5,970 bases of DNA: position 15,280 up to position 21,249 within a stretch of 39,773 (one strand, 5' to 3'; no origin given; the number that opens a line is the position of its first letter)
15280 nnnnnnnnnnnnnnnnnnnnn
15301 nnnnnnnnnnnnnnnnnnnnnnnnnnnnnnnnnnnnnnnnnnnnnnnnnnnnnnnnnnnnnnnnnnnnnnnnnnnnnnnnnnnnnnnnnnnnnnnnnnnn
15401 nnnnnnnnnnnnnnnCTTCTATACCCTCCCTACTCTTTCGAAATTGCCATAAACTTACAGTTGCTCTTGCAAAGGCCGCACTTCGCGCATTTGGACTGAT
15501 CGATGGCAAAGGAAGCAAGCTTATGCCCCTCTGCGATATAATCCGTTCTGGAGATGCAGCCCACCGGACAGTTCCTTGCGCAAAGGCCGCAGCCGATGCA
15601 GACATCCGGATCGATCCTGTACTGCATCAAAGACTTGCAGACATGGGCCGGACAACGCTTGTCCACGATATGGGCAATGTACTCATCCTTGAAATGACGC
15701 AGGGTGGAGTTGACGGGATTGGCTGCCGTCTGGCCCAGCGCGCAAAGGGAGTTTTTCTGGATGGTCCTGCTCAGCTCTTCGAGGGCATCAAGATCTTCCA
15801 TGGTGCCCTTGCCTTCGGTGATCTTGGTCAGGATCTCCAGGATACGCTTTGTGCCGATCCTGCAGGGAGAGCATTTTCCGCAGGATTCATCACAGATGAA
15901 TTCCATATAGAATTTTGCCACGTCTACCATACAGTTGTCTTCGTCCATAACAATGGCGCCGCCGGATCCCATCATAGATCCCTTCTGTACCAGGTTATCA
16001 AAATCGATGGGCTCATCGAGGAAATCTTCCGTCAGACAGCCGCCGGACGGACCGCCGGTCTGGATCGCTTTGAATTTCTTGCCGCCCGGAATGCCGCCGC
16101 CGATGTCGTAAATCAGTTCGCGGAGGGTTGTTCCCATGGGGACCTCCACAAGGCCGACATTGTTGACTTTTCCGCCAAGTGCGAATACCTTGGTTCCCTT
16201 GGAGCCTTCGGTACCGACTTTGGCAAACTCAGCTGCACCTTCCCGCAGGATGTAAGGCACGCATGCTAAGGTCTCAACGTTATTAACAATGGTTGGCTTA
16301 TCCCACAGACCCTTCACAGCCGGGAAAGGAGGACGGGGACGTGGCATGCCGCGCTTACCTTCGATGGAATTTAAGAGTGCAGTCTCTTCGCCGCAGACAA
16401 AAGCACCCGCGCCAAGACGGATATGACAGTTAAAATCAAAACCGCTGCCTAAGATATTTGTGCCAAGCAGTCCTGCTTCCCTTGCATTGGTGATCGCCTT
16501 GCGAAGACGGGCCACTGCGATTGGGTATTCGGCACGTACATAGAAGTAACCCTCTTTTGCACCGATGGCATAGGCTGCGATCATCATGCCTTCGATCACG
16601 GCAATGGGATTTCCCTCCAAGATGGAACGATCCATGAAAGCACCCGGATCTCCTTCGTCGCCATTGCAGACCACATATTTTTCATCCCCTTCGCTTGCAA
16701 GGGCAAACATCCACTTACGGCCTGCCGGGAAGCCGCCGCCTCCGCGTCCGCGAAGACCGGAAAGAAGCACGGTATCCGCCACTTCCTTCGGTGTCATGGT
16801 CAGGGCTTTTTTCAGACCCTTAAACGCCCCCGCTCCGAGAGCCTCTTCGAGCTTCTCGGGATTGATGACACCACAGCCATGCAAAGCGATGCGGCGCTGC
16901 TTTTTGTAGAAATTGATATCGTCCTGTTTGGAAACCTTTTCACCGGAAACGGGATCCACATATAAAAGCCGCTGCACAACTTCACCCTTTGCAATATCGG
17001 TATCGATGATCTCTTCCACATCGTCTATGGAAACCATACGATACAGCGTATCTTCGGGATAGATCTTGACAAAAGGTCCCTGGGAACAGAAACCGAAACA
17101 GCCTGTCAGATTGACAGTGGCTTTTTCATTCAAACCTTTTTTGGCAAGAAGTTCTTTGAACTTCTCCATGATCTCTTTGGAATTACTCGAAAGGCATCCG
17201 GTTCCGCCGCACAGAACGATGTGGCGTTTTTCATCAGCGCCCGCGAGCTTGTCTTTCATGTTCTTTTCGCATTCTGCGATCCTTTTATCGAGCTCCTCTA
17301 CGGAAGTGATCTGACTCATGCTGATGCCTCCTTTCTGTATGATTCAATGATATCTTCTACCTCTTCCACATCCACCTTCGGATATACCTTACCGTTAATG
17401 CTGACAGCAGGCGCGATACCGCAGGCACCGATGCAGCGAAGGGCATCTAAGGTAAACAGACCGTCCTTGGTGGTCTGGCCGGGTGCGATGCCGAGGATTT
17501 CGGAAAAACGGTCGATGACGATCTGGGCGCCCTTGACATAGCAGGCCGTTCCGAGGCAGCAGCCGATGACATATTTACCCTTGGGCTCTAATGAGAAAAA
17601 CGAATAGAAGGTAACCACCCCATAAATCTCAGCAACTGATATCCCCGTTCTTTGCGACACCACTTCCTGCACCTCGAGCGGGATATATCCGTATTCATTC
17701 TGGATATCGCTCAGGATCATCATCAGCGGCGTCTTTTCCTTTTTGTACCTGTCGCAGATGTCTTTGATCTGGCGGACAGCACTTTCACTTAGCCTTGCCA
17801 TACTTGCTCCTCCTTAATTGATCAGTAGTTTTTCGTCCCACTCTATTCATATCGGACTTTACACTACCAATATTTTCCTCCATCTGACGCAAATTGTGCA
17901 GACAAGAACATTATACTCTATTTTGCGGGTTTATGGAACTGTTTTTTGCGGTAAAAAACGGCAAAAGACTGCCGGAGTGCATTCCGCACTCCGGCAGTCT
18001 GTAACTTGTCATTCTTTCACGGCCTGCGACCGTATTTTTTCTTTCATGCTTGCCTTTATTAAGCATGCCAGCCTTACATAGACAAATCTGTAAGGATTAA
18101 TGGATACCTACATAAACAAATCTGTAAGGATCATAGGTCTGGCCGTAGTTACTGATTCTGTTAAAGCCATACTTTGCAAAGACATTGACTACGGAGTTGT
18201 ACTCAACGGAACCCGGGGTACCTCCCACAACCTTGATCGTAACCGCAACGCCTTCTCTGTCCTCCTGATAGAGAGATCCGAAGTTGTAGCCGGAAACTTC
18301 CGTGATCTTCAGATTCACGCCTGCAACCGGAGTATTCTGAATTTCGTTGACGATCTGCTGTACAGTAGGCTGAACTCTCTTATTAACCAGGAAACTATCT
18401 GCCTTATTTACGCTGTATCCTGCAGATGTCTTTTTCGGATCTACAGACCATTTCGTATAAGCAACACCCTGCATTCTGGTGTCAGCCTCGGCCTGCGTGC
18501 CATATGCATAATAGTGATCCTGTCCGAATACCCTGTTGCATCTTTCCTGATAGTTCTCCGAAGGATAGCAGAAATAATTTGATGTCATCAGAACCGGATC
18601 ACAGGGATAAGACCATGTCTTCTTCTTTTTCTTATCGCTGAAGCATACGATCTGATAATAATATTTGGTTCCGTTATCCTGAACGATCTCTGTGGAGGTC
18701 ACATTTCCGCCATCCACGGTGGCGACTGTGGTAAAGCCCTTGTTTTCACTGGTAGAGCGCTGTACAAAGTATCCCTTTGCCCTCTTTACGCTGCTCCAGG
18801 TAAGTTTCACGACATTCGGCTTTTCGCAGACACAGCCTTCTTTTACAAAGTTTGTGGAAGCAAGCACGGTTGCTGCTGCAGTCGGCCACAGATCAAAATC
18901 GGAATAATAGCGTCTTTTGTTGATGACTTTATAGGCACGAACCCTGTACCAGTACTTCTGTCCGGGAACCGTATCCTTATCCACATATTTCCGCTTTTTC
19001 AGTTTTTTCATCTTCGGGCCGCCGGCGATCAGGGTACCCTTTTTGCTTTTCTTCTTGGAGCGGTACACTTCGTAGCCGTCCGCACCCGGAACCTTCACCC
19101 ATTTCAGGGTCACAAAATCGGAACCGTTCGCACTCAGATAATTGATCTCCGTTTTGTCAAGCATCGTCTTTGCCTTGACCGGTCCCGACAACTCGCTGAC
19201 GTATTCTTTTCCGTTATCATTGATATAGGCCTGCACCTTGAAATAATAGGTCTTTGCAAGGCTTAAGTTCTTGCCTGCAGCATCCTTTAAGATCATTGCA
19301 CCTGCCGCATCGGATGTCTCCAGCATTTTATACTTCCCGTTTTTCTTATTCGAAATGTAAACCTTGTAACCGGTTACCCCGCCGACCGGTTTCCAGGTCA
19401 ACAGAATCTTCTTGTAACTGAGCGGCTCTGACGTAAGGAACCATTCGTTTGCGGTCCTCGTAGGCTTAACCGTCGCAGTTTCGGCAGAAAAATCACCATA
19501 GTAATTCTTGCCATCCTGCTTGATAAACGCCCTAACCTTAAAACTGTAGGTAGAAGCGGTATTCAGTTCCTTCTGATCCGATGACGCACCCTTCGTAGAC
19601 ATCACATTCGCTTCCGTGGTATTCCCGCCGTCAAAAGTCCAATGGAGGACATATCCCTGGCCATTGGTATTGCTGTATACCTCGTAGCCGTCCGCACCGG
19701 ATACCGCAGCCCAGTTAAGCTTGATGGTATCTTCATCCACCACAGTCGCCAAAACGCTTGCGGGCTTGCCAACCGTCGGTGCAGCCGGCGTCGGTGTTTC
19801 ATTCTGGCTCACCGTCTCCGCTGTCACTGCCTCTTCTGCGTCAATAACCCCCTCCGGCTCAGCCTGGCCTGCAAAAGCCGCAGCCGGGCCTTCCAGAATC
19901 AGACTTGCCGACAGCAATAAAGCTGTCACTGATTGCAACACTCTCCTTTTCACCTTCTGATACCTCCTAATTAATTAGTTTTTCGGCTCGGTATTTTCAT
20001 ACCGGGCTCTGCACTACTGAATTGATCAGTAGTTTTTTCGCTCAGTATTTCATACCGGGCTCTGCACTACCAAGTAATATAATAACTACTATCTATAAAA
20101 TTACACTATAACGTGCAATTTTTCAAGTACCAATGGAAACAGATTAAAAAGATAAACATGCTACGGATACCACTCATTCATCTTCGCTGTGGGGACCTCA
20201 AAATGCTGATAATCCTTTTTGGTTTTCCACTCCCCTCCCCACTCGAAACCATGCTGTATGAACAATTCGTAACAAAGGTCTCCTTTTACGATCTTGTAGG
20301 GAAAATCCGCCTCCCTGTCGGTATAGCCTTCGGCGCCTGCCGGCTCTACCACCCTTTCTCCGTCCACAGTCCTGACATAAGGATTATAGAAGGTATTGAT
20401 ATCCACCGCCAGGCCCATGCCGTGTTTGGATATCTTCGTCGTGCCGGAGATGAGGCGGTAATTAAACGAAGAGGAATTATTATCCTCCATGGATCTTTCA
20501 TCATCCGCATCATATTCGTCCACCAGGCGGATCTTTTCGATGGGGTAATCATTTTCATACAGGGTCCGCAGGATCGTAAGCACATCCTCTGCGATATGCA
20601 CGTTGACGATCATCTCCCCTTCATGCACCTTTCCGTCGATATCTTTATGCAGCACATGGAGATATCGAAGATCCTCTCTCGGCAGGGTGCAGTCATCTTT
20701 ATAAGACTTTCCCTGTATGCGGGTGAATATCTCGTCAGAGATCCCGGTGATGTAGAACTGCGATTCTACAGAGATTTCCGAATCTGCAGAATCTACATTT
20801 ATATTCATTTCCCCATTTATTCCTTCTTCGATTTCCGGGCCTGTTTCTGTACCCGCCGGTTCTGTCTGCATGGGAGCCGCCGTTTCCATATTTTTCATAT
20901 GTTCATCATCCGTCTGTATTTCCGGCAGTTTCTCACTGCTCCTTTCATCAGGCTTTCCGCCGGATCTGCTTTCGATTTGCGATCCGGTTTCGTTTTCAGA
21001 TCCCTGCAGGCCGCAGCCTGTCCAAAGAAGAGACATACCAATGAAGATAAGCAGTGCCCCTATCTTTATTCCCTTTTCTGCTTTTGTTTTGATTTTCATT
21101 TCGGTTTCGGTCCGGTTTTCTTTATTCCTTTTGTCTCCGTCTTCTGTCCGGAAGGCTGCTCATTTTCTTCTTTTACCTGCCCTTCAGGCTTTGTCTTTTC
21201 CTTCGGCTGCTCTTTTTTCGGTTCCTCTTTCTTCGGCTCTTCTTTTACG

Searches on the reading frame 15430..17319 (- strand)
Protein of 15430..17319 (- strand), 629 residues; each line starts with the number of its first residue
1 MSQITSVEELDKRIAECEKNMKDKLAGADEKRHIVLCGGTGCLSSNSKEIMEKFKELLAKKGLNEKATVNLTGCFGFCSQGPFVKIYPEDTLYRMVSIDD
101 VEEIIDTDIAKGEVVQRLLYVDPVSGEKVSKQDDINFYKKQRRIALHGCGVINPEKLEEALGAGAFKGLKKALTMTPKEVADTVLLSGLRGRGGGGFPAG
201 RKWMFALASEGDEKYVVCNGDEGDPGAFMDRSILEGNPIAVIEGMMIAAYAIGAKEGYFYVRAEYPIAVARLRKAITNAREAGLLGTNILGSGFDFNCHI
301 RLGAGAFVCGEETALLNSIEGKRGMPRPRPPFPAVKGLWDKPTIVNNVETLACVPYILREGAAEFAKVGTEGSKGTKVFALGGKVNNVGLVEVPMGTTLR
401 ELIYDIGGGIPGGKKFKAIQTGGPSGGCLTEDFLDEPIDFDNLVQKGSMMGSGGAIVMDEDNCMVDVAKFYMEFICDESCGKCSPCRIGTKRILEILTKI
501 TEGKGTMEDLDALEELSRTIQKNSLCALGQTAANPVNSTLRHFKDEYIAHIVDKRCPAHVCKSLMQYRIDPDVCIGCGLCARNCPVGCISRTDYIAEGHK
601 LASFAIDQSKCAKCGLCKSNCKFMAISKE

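Call 5: search_protein_families(library=pfam, proteins=[window:15430-17319:-], max_evalue=0.01)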
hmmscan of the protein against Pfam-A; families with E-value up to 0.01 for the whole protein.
window:15430-17319:- (629 aa): 11 families
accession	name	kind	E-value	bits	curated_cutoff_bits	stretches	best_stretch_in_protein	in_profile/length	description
PF01512.22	Complex1_51K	-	4e-45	153.8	31.2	1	187-355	4-149/150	Nuo51 FMN-binding domain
PF10589.14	NADH_4Fe-4S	-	2.3e-35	120.8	23.5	1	466-550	1-85/85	NADH-ubiquinone oxidoreductase-F iron-sulfur binding region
PF00037.32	Fer4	-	2.7e-09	36.9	21.1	2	568-590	2-24/24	4Fe-4S binding domain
PF01257.25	2Fe-2S_thioredx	-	1.2e-07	32.1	24.8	1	31-106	65-142/145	Thioredoxin-like [2Fe-2S] ferredoxin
PF10531.15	SLBB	-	2.7e-07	30.7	27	1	380-427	3-53/55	SLBB domain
PF12838.12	Fer4_7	-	6.3e-07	30.2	27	1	574-623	2-50/52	4Fe-4S dicluster domain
PF12837.12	Fer4_6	-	9.3e-07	29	25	2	568-589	3-24/24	4Fe-4S binding domain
PF13237.11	Fer4_10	-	8.6e-06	26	25.5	1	568-621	3-52/53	4Fe-4S dicluster domain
PF12797.12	Fer4_2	-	1.2e-05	25.4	24.5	1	568-586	4-22/22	4Fe-4S binding domain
PF22461.2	SLBB_2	-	0.0002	21.9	27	1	379-424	3-49/79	SLBB domain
PF12800.12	Fer4_4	-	0.0057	17.4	24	1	571-587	1-17/17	4Fe-4S binding domain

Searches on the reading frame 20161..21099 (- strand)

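Call 4: search_protein_families(library=pfam, proteins=[window:20161-21099:-], max_evalue=0.01)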
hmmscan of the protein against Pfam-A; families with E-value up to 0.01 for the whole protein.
window:20161-21099:- (312 aa): 1 family
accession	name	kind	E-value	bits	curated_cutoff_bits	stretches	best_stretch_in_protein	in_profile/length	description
PF13539.11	Peptidase_M15_4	-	1.3e-22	80.6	25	1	219-302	2-70/70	D-alanyl-D-alanine carboxypeptidase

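Call 6: search_protein_families(library=ncbifam, proteins=[window:20161-21099:-], max_evalue=0.01)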
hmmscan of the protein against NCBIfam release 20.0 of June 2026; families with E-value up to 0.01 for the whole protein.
window:20161-21099:- (312 aa): 0 families

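Call 60: search_protein_families(library=padloc, proteins=[window:20161-21099:-], max_evalue=0.001)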
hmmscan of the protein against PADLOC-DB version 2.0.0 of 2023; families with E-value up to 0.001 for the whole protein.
window:20161-21099:- (312 aa): 0 families
